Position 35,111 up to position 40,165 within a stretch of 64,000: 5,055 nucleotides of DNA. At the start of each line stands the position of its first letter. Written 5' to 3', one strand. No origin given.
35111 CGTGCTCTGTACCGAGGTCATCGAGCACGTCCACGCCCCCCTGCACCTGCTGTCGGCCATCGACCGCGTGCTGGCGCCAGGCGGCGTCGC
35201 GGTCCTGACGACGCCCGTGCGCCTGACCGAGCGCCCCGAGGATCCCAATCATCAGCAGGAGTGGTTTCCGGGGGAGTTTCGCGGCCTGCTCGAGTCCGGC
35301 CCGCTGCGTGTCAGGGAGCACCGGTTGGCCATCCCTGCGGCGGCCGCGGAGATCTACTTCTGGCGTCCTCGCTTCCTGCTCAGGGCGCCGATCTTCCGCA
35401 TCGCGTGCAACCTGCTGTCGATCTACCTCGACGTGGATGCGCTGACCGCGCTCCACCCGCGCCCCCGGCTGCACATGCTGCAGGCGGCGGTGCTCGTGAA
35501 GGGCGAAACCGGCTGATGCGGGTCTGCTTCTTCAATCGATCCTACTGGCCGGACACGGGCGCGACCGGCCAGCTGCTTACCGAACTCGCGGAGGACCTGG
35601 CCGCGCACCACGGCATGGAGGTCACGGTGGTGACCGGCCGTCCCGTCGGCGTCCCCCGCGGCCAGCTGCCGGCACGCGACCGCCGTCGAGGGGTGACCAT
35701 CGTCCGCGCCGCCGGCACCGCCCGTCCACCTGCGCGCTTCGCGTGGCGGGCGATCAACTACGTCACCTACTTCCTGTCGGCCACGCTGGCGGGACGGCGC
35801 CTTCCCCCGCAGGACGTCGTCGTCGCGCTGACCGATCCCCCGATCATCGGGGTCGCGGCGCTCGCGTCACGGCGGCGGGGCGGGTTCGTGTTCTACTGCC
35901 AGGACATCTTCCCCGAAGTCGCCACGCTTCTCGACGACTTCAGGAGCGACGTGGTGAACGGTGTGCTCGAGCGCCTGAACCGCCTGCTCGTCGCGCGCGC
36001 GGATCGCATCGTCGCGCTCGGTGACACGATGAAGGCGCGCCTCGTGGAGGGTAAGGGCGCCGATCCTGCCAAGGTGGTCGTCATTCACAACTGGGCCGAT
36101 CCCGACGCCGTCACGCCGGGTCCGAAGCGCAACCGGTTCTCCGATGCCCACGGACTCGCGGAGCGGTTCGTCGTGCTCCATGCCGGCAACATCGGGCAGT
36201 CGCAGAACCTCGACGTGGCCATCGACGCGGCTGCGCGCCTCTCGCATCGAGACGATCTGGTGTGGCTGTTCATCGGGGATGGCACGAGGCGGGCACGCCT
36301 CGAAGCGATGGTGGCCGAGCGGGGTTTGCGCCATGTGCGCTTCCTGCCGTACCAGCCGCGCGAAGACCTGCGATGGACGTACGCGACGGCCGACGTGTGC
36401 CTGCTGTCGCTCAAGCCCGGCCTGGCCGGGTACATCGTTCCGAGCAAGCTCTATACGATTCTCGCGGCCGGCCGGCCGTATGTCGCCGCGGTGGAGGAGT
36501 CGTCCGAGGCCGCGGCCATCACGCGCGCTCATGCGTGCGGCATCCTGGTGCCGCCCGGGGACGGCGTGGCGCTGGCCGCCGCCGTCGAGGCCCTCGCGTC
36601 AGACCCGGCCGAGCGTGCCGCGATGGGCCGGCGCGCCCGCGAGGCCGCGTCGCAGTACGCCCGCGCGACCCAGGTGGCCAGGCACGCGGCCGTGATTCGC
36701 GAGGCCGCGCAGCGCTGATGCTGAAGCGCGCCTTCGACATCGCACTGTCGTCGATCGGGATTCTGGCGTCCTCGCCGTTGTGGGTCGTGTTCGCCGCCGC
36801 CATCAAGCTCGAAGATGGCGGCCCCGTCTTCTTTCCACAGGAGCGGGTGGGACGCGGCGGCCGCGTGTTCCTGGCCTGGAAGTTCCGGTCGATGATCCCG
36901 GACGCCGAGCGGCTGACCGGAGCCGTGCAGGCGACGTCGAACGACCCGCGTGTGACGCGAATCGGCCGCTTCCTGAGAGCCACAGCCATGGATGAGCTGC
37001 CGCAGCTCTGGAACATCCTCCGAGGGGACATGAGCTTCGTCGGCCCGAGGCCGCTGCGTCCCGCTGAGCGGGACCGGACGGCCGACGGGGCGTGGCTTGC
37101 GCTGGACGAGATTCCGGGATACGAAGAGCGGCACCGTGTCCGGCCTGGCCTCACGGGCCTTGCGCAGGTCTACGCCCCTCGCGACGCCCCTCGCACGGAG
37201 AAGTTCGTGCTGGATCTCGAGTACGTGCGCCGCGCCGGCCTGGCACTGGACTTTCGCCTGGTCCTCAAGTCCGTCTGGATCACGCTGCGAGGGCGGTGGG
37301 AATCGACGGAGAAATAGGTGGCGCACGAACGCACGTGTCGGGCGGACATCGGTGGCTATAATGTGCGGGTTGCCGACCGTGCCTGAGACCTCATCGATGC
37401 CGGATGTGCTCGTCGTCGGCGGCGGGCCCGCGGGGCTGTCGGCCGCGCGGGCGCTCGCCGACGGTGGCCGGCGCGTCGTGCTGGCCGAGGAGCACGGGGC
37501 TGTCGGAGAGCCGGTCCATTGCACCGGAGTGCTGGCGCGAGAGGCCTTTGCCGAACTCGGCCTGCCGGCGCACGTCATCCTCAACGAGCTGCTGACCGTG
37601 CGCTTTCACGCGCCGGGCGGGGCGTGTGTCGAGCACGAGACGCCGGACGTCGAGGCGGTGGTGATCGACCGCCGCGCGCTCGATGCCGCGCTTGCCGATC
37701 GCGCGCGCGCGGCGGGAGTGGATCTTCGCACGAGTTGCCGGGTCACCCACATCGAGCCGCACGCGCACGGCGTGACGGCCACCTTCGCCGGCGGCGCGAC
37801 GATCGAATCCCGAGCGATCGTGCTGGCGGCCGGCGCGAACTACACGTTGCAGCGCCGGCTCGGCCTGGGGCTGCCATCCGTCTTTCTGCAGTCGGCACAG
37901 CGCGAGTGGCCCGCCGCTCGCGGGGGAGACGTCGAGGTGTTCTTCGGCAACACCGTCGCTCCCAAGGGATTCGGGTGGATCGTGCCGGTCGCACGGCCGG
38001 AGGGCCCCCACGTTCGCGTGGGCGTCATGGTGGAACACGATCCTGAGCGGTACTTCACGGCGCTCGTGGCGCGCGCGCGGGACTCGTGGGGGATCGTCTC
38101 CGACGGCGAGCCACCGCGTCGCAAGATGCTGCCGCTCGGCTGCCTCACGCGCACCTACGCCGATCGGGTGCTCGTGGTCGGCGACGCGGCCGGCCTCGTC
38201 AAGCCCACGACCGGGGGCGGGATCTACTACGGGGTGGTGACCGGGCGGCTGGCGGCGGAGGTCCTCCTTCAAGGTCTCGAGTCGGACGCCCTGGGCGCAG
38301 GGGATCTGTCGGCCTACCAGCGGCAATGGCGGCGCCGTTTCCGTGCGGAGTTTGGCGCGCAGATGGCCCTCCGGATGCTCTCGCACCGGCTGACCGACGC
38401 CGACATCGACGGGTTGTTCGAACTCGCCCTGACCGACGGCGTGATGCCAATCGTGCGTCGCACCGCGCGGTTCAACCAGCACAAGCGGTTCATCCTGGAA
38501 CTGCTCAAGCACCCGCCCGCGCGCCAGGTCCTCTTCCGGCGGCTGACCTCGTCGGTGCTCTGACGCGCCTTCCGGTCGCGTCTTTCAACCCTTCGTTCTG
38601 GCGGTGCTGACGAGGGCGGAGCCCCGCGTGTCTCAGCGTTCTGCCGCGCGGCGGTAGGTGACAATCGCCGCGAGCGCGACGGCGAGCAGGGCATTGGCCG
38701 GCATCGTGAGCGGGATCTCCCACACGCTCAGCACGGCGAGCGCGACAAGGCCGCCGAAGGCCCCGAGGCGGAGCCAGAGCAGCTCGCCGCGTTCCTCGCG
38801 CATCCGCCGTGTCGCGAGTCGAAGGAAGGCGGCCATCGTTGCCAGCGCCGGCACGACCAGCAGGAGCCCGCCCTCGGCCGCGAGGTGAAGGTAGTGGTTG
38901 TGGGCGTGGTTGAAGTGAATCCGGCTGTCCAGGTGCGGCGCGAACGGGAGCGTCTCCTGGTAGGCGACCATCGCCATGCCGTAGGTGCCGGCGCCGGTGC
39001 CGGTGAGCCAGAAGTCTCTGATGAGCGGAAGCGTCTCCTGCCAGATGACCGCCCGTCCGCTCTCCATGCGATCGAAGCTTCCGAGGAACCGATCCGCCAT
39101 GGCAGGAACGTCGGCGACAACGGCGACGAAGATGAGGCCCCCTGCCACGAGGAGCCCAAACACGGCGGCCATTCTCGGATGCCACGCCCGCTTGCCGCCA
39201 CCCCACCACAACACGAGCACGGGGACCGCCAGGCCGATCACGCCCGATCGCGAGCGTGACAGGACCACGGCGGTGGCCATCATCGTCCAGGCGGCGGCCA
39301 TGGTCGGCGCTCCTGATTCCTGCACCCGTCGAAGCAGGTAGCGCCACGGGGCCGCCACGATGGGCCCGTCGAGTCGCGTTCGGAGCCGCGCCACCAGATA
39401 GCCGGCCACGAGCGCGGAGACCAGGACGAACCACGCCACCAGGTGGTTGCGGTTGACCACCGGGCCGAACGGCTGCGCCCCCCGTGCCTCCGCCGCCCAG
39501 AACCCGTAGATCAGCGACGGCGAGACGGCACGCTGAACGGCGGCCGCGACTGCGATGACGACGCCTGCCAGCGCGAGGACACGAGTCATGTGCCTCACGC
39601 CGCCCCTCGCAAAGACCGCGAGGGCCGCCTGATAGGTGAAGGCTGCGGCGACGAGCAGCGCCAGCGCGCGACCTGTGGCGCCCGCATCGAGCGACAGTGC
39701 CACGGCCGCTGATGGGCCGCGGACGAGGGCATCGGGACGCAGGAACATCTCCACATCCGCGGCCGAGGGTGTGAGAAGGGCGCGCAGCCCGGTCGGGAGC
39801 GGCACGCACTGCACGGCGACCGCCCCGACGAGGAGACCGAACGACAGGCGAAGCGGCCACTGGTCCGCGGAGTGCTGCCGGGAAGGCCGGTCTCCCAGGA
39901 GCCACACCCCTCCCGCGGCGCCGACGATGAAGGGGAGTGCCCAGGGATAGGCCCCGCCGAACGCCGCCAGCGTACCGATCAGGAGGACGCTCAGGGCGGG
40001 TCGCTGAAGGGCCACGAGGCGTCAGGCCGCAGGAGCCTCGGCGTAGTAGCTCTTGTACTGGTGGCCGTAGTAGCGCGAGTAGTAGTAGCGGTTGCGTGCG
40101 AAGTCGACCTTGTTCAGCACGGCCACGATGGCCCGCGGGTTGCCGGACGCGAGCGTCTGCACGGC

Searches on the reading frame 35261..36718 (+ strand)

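Call 14: search_protein_families(library=pfam, proteins=[window:35261-36718:+], max_evalue=0.0001)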
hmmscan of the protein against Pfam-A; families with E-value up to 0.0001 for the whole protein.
window:35261-36718:+ (485 aa): 4 families
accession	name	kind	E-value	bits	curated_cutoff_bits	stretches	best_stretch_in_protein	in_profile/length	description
PF00534.26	Glycos_transf_1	-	5.7e-18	65.5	26.4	1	296-461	8-171/172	Glycosyl transferases group 1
PF13692.12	Glyco_trans_1_4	-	4.2e-17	63.2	27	1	303-448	2-142/142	Glycosyl transferases group 1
PF13439.12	Glyco_transf_4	-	4.7e-13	50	28.5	1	105-282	7-169/170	Glycosyltransferase Family 4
PF13524.12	Glyco_trans_1_2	-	8.1e-05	23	25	0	358-471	28-137/144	Glycosyl transferase-like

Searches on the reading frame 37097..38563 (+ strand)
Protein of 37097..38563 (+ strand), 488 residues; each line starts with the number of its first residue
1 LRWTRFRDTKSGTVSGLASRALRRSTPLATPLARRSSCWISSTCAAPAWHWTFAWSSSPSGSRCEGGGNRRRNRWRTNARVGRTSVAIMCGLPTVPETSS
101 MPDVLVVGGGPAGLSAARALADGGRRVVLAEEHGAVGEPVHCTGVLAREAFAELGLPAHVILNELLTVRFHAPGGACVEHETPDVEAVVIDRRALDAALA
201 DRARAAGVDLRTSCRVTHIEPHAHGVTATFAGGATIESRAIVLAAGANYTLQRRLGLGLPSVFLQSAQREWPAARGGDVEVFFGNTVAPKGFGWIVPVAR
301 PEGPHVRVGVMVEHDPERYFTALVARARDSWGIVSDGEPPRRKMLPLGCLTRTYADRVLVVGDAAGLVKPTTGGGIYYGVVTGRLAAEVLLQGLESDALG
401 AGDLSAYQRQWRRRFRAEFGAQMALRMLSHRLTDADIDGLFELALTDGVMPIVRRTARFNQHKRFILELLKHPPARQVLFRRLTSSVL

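Call 14: search_protein_families(library=pfam, proteins=[window:37097-38563:+], max_evalue=0.0001)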
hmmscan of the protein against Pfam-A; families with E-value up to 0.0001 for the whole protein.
window:37097-38563:+ (488 aa): 11 families
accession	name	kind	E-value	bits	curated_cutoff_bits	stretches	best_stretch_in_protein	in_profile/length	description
PF05834.18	Lycopene_cycl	-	2.6e-13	50.2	23.4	1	103-253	1-148/380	Lycopene cyclase protein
PF01266.30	DAO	-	1.2e-12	48.5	27.9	2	187-259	143-217/353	FAD dependent oxidoreductase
PF01494.25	FAD_binding_3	-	2.6e-11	43.8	22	1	103-392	3-320/349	FAD binding domain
PF07992.20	Pyr_redox_2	-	3.1e-10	40.4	26.1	1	103-247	2-109/291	Pyridine nucleotide-disulphide oxidoreductase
PF03486.20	HI0933_like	-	1.1e-09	38.6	50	1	103-144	2-43/244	HI0933-like protein Rossmann domain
PF12831.13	FAD_oxidored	-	5.5e-07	29.7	27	1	103-241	1-140/416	FAD dependent oxidoreductase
PF00890.30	FAD_binding_2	-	9.7e-07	28.8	20.4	1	103-137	1-35/414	FAD binding domain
PF01593.30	Amino_oxidase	-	1.4e-06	28.3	19.8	0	194-247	205-256/443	Flavin containing amine oxidoreductase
PF01946.23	Thi4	-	3.8e-06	26.8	26.2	1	102-175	18-89/235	Thi4 family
PF00070.33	Pyr_redox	-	3.9e-05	24.5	22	0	104-135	2-33/82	Pyridine nucleotide-disulphide oxidoreductase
PF13450.12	NAD_binding_8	-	4.5e-05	24.1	21.9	0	106-137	1-32/68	NAD(P)-binding Rossmann-like domain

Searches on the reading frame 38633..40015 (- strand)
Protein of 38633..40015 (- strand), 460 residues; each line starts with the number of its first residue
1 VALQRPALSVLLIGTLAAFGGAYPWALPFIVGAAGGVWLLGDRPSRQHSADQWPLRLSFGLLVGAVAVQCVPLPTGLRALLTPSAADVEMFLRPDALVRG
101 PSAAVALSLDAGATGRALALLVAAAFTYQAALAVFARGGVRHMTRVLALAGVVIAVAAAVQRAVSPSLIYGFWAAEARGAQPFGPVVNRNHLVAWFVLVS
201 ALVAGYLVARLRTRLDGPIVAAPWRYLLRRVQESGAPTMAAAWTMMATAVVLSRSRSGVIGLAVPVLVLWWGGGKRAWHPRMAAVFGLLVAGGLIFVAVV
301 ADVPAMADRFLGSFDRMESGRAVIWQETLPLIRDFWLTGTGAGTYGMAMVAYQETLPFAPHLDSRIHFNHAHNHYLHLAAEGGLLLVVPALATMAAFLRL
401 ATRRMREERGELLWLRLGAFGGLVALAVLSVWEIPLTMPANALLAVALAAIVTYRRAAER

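Call 14: search_protein_families(library=pfam, proteins=[window:38633-40015:-], max_evalue=0.0001)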
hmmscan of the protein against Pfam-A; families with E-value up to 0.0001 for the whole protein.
window:38633-40015:- (460 aa): 1 family
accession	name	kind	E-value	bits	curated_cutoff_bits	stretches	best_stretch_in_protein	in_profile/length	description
PF04932.20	Wzy_C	-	4.8e-19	69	31.7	1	245-388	5-146/149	O-Antigen ligase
